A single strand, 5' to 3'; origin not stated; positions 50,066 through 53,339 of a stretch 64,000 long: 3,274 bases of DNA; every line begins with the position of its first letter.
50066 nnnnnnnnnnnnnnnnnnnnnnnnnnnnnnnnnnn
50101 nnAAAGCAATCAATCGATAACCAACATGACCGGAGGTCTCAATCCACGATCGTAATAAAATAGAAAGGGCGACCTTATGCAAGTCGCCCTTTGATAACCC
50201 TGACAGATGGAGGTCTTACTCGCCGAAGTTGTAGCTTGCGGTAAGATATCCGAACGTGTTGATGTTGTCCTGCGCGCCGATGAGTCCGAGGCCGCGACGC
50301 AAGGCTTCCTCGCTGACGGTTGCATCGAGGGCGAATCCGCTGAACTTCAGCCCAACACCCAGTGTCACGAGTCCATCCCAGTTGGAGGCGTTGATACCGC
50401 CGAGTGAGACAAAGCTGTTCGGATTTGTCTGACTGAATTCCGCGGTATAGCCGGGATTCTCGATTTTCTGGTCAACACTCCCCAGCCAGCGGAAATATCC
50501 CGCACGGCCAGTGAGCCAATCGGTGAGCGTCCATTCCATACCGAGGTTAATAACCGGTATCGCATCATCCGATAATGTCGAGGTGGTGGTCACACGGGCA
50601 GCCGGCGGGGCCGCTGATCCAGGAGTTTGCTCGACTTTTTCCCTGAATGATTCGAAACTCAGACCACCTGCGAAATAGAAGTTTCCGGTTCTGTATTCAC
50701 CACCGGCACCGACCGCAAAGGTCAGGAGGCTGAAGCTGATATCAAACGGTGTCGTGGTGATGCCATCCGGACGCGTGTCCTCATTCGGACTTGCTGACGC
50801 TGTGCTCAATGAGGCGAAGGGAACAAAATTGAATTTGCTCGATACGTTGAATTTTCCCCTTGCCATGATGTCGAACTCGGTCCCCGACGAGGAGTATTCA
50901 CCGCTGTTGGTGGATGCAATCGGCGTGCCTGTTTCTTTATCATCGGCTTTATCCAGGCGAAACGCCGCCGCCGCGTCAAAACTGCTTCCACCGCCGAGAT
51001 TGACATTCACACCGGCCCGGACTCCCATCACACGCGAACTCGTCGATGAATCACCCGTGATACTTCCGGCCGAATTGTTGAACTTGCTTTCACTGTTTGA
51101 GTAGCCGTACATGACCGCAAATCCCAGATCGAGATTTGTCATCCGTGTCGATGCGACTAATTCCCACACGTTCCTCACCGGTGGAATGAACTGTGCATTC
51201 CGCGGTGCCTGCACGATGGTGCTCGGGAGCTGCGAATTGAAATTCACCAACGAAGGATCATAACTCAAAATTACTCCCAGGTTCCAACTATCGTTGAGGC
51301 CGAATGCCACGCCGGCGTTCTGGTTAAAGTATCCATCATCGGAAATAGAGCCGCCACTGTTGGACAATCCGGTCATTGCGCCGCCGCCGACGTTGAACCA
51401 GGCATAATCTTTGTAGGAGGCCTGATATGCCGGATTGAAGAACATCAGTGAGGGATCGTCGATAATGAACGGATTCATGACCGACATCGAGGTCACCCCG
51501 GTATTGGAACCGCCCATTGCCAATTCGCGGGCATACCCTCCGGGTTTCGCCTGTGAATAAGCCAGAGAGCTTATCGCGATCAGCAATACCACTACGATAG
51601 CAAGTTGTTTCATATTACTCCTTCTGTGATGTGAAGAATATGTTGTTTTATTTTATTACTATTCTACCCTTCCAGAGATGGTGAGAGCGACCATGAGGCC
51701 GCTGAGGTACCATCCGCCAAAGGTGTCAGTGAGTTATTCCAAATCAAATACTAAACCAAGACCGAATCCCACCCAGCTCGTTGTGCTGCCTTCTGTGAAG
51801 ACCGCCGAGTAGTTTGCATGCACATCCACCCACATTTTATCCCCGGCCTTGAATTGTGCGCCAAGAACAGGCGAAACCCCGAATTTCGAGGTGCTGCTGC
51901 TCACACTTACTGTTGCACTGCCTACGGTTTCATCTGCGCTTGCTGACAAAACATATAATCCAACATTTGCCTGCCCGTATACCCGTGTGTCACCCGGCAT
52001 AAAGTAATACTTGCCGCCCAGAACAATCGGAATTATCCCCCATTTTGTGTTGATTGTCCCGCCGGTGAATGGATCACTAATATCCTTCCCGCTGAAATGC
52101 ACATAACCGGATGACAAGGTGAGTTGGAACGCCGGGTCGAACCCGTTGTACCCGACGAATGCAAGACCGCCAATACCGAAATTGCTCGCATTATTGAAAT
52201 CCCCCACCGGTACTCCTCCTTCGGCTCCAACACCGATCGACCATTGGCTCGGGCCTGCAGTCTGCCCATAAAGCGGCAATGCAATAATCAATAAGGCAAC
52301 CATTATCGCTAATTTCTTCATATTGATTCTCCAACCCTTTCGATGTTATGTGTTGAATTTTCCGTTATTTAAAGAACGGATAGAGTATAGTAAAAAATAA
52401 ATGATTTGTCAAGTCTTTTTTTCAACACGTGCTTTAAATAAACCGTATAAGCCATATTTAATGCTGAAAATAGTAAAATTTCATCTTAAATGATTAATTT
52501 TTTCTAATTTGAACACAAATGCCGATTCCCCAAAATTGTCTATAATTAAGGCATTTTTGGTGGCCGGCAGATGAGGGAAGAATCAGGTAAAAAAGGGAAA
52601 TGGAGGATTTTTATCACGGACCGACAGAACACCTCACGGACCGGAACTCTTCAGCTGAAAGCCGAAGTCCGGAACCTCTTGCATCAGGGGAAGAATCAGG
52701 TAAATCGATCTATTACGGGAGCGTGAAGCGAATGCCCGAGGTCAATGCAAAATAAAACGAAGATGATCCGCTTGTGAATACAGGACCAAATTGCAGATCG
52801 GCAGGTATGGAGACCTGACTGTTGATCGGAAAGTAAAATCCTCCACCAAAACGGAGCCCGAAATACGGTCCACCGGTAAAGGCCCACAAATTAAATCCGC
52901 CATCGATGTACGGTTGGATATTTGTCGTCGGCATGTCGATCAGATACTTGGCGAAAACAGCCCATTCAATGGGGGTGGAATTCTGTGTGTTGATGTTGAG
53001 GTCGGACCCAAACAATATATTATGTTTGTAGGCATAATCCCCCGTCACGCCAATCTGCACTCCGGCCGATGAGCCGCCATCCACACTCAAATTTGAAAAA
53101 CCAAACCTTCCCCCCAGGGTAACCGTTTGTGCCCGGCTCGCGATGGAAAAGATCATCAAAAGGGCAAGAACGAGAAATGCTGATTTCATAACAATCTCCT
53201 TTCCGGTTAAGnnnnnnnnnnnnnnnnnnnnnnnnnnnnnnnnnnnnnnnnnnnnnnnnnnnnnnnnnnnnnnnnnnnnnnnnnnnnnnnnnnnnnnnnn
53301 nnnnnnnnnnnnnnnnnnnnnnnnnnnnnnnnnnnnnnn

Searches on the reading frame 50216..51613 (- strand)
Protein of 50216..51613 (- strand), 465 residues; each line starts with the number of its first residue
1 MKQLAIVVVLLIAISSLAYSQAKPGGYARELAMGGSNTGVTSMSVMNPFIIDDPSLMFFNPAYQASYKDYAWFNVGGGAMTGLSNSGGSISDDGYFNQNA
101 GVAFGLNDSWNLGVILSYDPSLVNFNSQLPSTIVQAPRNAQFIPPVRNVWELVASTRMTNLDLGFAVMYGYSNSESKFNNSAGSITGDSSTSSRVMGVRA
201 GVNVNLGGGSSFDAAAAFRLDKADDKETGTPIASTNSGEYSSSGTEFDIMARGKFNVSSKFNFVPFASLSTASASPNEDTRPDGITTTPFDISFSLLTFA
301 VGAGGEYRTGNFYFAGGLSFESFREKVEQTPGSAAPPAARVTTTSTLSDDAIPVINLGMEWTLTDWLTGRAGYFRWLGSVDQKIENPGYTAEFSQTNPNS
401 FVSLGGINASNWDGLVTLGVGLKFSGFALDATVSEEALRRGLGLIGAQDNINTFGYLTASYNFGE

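Call 13: search_protein_families(library=pfam, proteins=[window:50216-51613:-], max_evalue=0.00001)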
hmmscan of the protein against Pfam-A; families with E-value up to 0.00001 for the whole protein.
window:50216-51613:- (465 aa): 1 family
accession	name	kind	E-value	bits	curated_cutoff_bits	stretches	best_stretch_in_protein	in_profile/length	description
PF03797.25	Autotransporter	-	2.2e-06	28.1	26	1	162-373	39-254/255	Autotransporter beta-domain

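Call 64: search_protein_families(library=pfam, max_evalue=1, proteins=[window:50216-51613:-])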
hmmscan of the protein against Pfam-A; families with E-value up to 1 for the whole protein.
window:50216-51613:- (465 aa): 1 family
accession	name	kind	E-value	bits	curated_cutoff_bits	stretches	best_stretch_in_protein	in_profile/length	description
PF03797.25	Autotransporter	-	2.2e-06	28.1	26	1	162-373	39-254/255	Autotransporter beta-domain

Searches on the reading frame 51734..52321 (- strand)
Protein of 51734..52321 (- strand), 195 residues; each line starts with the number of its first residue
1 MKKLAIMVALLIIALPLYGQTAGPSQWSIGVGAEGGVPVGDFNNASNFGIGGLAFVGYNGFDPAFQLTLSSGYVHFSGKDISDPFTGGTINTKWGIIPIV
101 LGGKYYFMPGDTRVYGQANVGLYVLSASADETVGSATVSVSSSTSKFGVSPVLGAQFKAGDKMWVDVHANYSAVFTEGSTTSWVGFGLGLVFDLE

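Call 13: search_protein_families(library=pfam, proteins=[window:51734-52321:-], max_evalue=0.00001)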
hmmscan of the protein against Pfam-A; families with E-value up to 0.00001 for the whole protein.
window:51734-52321:- (195 aa): 1 family
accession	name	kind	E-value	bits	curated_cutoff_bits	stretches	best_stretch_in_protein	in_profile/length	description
PF13505.12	OMP_b-brl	-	1.6e-08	35.4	28.7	1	8-192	2-175/175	Outer membrane protein beta-barrel domain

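Call 64: search_protein_families(library=pfam, max_evalue=1, proteins=[window:51734-52321:-])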
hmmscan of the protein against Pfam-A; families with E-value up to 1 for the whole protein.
window:51734-52321:- (195 aa): 2 families
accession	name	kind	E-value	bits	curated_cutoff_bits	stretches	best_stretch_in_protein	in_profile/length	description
PF13505.12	OMP_b-brl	-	1.6e-08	35.4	28.7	1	8-192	2-175/175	Outer membrane protein beta-barrel domain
PF12393.13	Dr_adhesin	-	0.45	11.3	25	0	1-13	1-13/21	Dr family adhesin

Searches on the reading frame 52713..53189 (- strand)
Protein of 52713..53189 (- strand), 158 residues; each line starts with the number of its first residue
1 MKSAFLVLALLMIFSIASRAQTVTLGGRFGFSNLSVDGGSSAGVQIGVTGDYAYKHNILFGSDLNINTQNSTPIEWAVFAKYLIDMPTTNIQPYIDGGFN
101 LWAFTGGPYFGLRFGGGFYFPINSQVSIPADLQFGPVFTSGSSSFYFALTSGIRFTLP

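Call 13: search_protein_families(library=pfam, proteins=[window:52713-53189:-], max_evalue=0.00001)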
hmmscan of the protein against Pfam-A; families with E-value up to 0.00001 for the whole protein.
window:52713-53189:- (158 aa): 0 families

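Call 64: search_protein_families(library=pfam, max_evalue=1, proteins=[window:52713-53189:-])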
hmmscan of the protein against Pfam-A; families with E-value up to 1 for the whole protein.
window:52713-53189:- (158 aa): 1 family
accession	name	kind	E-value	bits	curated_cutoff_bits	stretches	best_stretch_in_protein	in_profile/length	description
PF23676.1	YnaM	-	0.13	12.4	27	1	1-21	1-21/37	Protein YnaM-like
